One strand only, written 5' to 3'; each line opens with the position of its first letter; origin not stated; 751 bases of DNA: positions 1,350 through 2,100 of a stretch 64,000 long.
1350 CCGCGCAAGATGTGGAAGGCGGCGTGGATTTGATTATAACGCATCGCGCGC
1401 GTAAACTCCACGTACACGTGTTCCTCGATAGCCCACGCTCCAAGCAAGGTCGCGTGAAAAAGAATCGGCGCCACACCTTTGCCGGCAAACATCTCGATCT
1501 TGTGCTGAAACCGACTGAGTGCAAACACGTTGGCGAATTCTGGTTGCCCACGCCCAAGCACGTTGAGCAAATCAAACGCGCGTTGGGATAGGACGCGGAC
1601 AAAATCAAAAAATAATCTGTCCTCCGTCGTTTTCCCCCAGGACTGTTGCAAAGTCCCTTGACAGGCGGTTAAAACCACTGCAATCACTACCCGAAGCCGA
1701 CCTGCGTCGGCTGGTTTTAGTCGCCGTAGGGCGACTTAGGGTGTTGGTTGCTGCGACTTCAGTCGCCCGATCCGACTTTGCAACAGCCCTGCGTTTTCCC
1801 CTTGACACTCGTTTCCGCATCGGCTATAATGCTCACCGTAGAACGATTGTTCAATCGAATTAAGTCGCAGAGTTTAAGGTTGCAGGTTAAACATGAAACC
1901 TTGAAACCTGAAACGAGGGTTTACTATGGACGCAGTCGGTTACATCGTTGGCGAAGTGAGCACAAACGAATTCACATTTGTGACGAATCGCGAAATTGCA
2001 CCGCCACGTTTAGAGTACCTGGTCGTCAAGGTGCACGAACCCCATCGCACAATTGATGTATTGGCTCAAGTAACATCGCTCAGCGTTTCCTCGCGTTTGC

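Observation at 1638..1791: MITE family A: every stem change between the two copies is compensatory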

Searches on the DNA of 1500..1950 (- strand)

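Call 56: search_rna_families(source=window, start=1500, end=1950, threshold=evalue, max_evalue=1)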
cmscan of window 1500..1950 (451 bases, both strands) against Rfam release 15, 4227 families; matches with E-value up to 1: 0.
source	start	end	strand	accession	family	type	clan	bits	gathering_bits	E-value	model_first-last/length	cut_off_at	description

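Call 61: build_rna_model(alignment_id=A4, structure=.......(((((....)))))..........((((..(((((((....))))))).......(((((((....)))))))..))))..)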
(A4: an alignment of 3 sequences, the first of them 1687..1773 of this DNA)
Model R1 built from alignment A4 (3 sequences, 88 columns); structure: as given.
model positions 87; base pairs 23; branch points 2; effective number of sequences 1.34; information 0.654 bits per position. Calibrated on 0.2 Mb of random sequence (short: E-values are rough).
structure used (alignment columns):
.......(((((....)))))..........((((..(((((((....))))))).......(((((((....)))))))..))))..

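Call 62: search_with_rna_model(model_id=R1, sources=[window, L001, L002, L003, L004, L005, L006, L007, L008, L009, L010, L011, L012, L013, L014, L015, L016, L017, L018, L019, L020, L021, L022, L023, L024, L025, L026, L027, L028, L029, L030, L031, L032, L033, L034, L035, L036, L037, L038, L039, L040, L041, L042, L043, L044, L045, L046, L047, L048, L049, L050, L051, L052, L053, L054, L055, L056, L057, L058, L059, L060, L061, L062, L063, L064, L065, L066, L067, L068, L069, L070, L071, L072, L073, L074, L075, L076, L077, L078, L079, L080, L081, L082, L083, L084, L085, L086, L087, L088, L089, L090, L091, L092, L093, L094, L095, L096, L097, L098, L099], max_evalue=10, show_alignments=4)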
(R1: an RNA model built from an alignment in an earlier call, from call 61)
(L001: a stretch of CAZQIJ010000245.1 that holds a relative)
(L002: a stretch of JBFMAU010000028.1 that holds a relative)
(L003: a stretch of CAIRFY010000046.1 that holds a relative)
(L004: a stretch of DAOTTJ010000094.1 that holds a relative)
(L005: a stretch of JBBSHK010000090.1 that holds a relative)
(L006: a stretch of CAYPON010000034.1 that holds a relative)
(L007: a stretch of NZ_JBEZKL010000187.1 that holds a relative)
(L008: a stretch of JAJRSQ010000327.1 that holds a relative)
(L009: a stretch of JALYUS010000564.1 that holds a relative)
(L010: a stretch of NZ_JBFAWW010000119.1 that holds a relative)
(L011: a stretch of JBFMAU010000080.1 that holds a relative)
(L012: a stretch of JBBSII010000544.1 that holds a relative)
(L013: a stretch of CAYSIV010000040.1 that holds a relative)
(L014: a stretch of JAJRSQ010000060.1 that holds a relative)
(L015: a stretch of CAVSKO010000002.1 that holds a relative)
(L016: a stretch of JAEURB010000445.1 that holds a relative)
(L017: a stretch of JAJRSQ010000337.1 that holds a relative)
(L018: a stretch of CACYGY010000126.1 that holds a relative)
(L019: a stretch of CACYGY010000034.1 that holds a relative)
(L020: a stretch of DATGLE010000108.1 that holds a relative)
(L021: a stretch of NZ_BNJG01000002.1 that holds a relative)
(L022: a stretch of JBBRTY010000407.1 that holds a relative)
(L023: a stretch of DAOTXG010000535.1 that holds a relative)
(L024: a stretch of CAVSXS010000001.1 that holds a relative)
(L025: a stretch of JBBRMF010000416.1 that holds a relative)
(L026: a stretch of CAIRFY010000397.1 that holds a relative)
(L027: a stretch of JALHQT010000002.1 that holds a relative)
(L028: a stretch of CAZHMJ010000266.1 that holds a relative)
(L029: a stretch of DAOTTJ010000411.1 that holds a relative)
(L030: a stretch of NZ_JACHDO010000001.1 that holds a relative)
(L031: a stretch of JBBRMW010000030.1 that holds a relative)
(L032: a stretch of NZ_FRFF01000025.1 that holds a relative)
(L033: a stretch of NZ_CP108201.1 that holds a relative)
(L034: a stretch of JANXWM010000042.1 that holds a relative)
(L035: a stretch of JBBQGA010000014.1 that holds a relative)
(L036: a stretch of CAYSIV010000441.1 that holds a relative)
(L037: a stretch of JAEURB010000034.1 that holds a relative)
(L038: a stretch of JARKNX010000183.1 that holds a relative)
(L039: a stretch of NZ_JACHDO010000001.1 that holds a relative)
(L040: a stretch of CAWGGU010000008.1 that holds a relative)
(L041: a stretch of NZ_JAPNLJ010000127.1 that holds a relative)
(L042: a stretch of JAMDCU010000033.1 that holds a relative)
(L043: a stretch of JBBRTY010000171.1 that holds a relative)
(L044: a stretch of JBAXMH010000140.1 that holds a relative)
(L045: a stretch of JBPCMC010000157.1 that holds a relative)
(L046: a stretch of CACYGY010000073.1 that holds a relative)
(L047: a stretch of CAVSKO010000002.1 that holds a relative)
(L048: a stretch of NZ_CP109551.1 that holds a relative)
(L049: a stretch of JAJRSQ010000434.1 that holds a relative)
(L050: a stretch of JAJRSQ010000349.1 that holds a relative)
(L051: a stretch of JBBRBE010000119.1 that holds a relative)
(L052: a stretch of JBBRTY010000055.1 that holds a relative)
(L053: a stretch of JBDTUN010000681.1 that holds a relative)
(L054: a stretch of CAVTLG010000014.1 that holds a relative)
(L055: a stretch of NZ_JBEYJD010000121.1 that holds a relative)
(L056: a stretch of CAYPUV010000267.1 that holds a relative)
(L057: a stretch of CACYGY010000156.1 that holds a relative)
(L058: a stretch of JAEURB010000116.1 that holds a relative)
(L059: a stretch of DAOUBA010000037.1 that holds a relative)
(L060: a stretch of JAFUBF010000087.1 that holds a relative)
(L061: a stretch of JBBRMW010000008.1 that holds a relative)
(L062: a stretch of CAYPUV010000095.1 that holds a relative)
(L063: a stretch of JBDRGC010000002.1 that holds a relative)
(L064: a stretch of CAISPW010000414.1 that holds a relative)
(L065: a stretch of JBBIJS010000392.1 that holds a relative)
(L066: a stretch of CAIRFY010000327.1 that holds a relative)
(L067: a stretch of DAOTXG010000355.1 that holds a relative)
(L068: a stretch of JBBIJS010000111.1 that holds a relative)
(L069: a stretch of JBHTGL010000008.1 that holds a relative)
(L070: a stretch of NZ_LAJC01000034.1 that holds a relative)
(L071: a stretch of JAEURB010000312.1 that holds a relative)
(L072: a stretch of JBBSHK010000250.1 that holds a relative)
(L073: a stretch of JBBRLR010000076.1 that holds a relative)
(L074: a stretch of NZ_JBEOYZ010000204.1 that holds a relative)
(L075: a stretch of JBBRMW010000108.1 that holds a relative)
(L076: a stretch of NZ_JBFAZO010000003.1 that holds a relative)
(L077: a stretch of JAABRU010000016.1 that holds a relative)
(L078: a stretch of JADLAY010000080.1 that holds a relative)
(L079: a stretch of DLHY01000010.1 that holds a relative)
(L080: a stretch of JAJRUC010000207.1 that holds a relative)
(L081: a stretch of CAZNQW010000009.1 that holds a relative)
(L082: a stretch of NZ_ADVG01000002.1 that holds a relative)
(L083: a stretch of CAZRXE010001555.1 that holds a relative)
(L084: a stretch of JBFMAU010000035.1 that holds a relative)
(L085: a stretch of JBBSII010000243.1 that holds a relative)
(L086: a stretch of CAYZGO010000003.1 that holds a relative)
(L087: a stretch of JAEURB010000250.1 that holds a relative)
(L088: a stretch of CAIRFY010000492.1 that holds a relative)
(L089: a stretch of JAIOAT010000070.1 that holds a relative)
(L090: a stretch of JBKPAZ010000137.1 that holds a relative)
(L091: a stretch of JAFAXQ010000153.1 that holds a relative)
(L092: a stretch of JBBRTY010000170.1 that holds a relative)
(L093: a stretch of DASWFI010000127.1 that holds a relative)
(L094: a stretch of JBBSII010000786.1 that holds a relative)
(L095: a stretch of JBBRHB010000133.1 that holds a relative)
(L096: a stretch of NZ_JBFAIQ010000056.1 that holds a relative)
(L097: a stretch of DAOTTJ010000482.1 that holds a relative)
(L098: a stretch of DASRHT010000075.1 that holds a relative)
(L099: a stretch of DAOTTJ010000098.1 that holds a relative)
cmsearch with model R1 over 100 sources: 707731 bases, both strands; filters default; matches with E-value up to 10: 19.
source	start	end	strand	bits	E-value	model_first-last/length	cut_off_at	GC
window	1687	1773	-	108.2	6.2e-23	1-87/87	no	0.62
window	27740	27821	+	97.8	1.8e-20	1-87/87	no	0.66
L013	1887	1974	+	84.4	2.7e-17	1-87/87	no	0.59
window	1658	1744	+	68.4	1.7e-13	1-87/87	no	0.56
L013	1916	2003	-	58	5.1e-11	1-87/87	no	0.64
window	27765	27855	-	44.9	6.7e-08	1-87/87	no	0.69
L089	5740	5786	-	15.4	0.69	1-87/87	no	0.55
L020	6968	7030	-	15.2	0.75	1-87/87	no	0.76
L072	1664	1776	+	15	0.85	1-87/87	no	0.62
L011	6184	6253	+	14.2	1.3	1-87/87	no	0.6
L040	6874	6916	+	13.7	1.8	1-87/87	no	0.72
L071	509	583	+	13.2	2.3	1-87/87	no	0.73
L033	6566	6641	-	12.9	2.7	1-87/87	no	0.67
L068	5048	5112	+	12.6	3.1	1-87/87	no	0.71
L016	5714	5750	+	12.5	3.4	1-87/87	no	0.57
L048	1595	1673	+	12.3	3.8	1-87/87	no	0.72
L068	5062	5131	-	11.6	5.4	1-87/87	no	0.64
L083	6981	7058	-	11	7.8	1-87/87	no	0.76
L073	5459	5533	-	10.9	8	1-87/87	no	0.71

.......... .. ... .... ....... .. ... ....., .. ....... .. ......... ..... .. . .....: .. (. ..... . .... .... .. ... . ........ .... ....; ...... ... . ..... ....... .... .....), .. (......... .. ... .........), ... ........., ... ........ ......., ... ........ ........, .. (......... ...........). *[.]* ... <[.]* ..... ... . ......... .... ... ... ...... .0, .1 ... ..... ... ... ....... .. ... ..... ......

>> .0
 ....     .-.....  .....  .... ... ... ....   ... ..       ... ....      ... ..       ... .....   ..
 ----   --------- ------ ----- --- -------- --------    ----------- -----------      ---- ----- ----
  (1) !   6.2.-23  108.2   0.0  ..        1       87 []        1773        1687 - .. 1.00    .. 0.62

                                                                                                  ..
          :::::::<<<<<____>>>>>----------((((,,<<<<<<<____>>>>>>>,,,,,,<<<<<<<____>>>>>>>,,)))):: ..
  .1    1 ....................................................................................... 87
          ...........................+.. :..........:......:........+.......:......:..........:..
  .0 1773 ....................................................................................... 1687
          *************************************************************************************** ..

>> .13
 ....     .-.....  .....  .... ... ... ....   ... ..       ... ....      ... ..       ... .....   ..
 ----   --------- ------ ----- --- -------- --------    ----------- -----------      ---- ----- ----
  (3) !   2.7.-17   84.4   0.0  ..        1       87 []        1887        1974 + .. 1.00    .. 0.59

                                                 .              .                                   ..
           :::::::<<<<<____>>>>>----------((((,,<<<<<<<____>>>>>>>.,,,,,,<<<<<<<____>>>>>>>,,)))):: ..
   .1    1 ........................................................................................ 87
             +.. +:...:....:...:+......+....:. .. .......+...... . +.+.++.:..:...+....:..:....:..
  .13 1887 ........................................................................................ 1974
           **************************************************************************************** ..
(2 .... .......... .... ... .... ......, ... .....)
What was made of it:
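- Tried and rejected: Only the known members and their opposite strands matched (calls 61, 62).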

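Call 87: search_with_rna_model(model_id=R1, sources=[L100, L101, L102, L103, L104, L105, L106, L107, L108, L109, L110, L111, L112, L113, L222, L223, L224, L225, L226, L227, L228, L229, L230, L231, L232, L233], max_evalue=1)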
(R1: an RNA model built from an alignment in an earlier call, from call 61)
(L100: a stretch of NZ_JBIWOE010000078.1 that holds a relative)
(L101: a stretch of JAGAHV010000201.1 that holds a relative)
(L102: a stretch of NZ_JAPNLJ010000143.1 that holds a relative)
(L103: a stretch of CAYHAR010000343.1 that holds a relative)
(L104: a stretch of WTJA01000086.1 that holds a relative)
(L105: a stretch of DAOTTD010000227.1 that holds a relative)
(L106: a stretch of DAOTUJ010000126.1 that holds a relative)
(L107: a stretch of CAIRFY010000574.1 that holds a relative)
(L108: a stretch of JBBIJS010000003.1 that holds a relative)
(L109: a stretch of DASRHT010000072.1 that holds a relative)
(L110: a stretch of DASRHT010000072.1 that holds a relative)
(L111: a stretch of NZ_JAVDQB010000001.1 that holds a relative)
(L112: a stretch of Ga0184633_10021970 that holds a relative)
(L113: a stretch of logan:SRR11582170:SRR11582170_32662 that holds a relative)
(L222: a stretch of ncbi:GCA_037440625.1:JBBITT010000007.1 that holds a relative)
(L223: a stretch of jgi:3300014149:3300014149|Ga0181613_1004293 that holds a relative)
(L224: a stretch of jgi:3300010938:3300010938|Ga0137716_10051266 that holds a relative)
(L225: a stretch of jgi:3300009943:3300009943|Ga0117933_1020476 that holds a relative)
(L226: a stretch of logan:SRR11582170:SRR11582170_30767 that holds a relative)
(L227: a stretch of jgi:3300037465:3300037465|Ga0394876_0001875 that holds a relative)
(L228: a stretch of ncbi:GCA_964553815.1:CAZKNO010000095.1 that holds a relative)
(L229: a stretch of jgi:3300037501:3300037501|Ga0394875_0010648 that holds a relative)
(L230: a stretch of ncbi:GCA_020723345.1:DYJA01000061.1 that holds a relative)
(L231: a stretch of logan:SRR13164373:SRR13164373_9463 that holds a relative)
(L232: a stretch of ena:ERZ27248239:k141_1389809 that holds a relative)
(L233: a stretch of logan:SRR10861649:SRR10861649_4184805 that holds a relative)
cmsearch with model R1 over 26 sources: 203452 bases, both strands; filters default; matches with E-value up to 1: 5.
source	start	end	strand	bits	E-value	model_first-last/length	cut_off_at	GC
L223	6645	6732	+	92.9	7.5e-20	1-87/87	no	0.62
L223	6675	6753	-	59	8.4e-12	8-87/87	no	0.62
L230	13822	13908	+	49.3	1.7e-09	1-87/87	no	0.53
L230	13851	13937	-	44.6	2.3e-08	1-87/87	no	0.51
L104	1250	1299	-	15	0.24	1-87/87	no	0.46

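Call 92: search_with_rna_model(model_id=R1, sources=[L234, L235, L236, L237, L238, L239], max_evalue=1, show_alignments=6)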
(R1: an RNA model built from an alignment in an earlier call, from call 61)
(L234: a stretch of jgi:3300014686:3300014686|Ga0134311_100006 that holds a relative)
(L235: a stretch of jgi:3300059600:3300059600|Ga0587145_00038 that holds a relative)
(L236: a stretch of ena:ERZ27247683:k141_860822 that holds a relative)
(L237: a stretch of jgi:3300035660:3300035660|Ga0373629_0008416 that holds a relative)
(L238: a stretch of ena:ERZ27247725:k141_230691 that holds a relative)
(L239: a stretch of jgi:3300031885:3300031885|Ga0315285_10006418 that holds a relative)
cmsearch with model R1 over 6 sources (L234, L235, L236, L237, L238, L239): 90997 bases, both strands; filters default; matches with E-value up to 1: 8.
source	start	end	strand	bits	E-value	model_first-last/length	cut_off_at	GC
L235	19000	19062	+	20.5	0.0054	1-87/87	no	0.54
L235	4529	4591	+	15.4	0.089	1-87/87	no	0.57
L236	9643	9717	-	13.6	0.24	1-87/87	no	0.61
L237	9243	9317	-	13.6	0.24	1-87/87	no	0.61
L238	9042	9116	-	13.6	0.24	1-87/87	no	0.61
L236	7885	7960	+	13.4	0.27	1-87/87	no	0.75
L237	7497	7572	+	13.4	0.27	1-87/87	no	0.75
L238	7296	7371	+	13.4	0.27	1-87/87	no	0.75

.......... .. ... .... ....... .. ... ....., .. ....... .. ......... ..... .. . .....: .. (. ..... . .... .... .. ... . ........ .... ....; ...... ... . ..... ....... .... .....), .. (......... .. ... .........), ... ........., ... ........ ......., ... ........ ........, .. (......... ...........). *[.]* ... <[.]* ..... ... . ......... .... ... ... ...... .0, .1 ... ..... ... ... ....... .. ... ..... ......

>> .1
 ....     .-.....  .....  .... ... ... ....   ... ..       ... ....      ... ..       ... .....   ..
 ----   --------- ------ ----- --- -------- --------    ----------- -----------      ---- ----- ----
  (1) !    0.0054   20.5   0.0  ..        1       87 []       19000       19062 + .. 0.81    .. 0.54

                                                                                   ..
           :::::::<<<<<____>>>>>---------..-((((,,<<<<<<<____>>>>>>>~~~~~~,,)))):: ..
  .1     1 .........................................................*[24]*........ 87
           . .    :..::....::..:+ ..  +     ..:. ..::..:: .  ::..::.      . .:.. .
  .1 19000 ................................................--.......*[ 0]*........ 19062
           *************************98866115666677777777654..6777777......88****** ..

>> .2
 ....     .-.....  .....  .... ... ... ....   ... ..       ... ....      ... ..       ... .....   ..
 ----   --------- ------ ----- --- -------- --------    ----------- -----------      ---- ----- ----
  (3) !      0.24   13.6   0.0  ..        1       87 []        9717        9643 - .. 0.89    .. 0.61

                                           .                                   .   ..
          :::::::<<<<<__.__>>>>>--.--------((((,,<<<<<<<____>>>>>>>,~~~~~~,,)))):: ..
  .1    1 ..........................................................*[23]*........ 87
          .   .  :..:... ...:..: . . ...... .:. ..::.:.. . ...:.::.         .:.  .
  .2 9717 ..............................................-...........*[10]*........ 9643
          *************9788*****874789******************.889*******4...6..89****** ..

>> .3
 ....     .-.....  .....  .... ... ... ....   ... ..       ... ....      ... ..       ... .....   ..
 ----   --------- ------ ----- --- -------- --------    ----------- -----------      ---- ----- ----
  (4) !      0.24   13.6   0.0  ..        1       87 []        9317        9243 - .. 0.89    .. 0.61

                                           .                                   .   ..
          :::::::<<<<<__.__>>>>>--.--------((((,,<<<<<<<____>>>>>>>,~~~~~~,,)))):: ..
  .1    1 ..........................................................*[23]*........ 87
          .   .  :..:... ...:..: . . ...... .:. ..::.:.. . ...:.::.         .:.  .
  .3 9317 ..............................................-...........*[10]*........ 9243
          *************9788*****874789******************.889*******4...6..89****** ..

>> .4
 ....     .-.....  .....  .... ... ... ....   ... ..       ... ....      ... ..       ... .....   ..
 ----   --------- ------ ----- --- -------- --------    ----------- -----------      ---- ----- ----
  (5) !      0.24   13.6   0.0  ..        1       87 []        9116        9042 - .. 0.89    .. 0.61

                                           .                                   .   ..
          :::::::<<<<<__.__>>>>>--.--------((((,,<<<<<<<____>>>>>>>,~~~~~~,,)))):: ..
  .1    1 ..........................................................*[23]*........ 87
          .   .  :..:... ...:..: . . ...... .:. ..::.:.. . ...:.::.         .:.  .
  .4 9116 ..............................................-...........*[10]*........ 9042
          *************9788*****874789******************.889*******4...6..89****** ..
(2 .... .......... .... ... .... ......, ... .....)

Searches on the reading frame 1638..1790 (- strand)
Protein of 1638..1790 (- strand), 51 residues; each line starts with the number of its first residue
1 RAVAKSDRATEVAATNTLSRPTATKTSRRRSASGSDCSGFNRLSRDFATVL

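Call 49: find_homologous_proteins(query=window:1638-1790:-, max_evalue=10)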
Query seq(51 aa): 1 candidates shared short words with the query, none scored E <= 10.
